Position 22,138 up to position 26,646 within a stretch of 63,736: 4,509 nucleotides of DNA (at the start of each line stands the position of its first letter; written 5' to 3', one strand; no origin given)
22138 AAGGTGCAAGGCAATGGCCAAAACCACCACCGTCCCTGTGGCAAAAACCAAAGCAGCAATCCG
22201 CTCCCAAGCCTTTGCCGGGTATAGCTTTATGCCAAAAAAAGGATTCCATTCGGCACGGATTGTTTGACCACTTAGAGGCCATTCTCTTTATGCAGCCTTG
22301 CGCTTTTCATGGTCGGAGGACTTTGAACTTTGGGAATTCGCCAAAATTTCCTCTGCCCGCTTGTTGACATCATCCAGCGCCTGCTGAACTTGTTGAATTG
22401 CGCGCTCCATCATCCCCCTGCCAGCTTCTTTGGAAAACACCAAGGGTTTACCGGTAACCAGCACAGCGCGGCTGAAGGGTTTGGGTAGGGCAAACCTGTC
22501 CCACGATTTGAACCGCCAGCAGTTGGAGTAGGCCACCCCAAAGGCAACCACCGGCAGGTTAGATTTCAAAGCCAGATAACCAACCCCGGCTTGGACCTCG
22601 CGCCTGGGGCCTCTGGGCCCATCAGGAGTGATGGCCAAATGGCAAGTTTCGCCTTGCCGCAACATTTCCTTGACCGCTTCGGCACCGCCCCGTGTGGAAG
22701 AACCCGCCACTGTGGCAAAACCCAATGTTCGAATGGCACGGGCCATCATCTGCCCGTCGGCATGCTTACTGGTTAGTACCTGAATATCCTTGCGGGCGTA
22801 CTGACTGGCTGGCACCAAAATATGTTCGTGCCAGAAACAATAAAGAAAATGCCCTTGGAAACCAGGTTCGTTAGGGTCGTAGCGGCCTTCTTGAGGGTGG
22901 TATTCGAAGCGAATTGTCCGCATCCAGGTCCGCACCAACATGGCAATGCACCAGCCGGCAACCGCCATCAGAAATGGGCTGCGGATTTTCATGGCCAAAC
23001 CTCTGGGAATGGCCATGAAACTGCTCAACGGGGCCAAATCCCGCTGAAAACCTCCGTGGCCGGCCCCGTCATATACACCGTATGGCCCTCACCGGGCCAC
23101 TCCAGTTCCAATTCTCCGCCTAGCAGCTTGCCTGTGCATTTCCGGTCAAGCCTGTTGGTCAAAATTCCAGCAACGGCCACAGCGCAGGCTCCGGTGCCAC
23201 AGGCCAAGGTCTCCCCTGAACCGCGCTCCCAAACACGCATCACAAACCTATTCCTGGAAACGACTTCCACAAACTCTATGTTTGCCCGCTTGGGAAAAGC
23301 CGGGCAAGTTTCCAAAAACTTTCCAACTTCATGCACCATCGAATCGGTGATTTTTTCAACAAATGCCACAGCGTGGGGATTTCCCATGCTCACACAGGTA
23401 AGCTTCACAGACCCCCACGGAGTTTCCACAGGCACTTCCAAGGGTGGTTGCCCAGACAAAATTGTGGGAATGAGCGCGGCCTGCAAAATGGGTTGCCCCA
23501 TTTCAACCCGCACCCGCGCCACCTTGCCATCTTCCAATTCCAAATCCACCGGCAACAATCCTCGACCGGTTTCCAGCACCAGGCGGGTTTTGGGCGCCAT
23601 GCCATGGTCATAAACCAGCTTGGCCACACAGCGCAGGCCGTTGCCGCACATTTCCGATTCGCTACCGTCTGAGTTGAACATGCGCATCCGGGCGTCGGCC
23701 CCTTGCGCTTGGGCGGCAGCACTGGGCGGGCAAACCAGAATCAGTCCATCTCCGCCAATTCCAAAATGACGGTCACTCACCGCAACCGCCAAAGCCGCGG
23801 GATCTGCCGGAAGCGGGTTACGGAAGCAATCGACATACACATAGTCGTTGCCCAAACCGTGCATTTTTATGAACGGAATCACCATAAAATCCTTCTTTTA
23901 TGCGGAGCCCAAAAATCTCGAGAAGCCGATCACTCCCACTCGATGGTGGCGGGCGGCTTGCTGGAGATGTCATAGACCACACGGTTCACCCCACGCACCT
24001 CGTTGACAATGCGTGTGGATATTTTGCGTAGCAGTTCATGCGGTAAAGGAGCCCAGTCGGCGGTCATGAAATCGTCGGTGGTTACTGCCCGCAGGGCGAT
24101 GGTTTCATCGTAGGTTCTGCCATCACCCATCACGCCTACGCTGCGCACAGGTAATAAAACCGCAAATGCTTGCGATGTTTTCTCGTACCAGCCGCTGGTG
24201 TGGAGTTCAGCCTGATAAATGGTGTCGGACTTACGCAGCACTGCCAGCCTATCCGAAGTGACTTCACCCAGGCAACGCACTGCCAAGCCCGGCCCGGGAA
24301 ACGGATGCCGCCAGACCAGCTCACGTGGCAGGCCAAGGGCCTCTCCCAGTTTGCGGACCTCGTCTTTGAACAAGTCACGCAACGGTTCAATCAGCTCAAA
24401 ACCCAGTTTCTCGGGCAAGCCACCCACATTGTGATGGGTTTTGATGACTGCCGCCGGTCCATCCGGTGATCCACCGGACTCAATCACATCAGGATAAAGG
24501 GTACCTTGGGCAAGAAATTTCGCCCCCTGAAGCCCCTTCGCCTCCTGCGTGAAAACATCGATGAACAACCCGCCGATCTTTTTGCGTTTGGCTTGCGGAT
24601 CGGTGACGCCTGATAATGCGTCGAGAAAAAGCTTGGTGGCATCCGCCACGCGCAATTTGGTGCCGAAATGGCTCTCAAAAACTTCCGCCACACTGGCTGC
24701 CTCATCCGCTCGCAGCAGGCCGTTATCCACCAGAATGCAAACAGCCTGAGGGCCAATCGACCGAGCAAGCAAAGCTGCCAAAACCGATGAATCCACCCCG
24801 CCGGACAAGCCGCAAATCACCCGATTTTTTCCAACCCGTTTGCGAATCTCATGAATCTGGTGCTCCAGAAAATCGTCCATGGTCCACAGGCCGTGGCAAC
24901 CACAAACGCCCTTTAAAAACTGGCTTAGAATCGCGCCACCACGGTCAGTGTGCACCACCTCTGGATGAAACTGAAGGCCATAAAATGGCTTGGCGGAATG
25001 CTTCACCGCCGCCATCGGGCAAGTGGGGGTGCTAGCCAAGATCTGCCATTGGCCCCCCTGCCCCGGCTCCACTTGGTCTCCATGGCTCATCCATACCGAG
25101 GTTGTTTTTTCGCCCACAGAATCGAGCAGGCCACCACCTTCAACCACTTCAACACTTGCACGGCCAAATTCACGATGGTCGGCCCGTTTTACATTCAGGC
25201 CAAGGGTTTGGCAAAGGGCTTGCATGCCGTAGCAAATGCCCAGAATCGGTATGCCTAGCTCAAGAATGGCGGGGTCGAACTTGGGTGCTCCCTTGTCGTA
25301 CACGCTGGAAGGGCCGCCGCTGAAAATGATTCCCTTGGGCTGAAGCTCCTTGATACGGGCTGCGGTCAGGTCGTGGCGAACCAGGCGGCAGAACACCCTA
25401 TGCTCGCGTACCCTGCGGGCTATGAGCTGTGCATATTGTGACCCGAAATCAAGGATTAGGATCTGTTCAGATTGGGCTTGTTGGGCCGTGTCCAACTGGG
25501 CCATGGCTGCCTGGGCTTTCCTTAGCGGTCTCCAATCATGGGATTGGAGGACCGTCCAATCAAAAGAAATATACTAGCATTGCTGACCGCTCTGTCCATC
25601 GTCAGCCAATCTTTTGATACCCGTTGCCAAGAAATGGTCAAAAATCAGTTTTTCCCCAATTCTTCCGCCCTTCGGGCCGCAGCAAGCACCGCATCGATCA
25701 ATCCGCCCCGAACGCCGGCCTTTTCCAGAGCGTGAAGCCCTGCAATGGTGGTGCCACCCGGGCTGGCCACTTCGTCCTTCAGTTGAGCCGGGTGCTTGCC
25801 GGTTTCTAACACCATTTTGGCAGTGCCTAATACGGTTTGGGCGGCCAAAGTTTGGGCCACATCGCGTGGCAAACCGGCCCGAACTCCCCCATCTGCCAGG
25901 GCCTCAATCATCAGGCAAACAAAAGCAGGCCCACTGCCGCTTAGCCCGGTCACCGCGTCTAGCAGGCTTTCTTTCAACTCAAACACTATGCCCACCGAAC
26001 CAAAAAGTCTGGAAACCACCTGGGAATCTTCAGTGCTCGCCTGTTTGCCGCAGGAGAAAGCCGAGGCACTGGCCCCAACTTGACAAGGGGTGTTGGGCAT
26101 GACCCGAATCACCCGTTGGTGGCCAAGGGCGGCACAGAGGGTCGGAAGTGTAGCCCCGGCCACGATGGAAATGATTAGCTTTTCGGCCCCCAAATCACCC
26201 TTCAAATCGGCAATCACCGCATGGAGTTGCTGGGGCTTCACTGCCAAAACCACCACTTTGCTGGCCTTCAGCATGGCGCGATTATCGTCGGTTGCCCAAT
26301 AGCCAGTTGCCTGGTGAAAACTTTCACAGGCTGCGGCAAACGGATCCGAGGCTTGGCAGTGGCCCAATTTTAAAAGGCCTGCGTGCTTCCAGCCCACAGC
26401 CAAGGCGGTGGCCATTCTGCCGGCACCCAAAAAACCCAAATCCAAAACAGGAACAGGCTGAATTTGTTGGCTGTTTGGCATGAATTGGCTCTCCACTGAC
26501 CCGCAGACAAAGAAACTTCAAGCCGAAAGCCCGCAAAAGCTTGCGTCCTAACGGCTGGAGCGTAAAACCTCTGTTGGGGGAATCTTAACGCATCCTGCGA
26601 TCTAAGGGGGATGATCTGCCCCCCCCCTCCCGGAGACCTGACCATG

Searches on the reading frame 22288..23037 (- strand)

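Call 54: search_protein_families(library=pfam, proteins=[window:22288-23037:-], max_evalue=0.00001)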
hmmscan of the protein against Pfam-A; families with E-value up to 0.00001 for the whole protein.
window:22288-23037:- (249 aa): 1 family
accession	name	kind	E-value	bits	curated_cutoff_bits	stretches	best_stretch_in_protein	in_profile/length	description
PF04028.18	DUF374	-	5.3e-23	80.8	26.8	1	80-145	3-69/69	Domain of unknown function (DUF374)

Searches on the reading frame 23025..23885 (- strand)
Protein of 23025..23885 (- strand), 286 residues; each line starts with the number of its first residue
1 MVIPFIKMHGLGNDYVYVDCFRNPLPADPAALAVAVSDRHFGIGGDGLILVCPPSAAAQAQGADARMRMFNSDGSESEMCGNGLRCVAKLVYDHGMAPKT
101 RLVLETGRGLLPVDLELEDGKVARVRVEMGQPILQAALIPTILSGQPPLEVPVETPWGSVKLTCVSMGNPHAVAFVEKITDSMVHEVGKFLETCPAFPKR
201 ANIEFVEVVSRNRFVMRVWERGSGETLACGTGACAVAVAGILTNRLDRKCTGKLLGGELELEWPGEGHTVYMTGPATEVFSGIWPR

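Call 54: search_protein_families(library=pfam, proteins=[window:23025-23885:-], max_evalue=0.00001)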
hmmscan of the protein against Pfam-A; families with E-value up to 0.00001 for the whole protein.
window:23025-23885:- (286 aa): 2 families
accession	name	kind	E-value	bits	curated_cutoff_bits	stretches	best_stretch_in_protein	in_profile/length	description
PF01678.24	DAP_epimerase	-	2.7e-61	205.4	34.7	2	164-277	2-119/121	Diaminopimelate epimerase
PF05544.16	Pro_racemase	-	4.6e-06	26.4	27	0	59-129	63-136/325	Proline racemase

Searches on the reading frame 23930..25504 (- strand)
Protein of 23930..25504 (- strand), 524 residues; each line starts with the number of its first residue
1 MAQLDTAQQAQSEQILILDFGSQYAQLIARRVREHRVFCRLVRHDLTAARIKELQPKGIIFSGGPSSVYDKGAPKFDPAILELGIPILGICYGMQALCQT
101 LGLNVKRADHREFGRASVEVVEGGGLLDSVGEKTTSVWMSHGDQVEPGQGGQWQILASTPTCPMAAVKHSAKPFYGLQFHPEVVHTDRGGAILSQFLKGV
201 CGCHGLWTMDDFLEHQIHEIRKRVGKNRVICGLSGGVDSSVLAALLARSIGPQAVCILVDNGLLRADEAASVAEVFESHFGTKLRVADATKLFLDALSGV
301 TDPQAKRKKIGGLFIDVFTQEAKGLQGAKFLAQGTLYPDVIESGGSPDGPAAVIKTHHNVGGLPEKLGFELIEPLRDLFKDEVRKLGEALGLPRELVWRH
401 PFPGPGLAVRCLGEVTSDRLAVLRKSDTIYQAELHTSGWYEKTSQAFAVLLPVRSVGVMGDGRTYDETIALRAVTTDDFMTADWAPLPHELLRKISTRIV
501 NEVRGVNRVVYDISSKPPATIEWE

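Call 54: search_protein_families(library=pfam, proteins=[window:23930-25504:-], max_evalue=0.00001)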
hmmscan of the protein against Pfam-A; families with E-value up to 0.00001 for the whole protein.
window:23930-25504:- (524 aa): 4 families
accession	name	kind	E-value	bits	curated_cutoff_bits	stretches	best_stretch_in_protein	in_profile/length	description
PF00958.27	GMP_synt_C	-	4.9e-45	151.9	27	1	433-523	2-92/92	GMP synthase C terminal domain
PF00117.34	GATase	-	1.4e-40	139.4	22.8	1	16-197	1-187/190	Glutamine amidotransferase class-I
PF02540.23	NAD_synthase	-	4e-10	39.7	21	1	217-287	9-79/242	NAD synthase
PF07722.19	Peptidase_C26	-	2.8e-08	34.2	20.5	1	79-182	100-219/219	Peptidase C26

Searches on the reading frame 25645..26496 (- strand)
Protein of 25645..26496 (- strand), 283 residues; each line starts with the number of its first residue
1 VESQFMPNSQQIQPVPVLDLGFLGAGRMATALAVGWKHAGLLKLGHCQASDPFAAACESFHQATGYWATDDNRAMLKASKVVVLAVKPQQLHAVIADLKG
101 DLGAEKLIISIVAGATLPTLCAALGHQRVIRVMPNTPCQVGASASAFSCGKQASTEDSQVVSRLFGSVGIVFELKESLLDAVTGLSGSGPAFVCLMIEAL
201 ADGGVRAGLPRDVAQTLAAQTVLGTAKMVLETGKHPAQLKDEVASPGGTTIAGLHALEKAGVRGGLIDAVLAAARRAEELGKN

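Call 54: search_protein_families(library=pfam, proteins=[window:25645-26496:-], max_evalue=0.00001)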
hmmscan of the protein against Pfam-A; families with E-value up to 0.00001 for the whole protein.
window:25645-26496:- (283 aa): 2 families
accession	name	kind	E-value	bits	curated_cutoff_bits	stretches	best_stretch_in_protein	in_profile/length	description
PF14748.11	P5CR_dimer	-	7.9e-44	148.7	25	1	176-280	1-105/105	Pyrroline-5-carboxylate reductase dimerisation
PF03807.23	F420_oxidored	-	1.1e-13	52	21.6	1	20-114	2-94/94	NADP oxidoreductase coenzyme F420-dependent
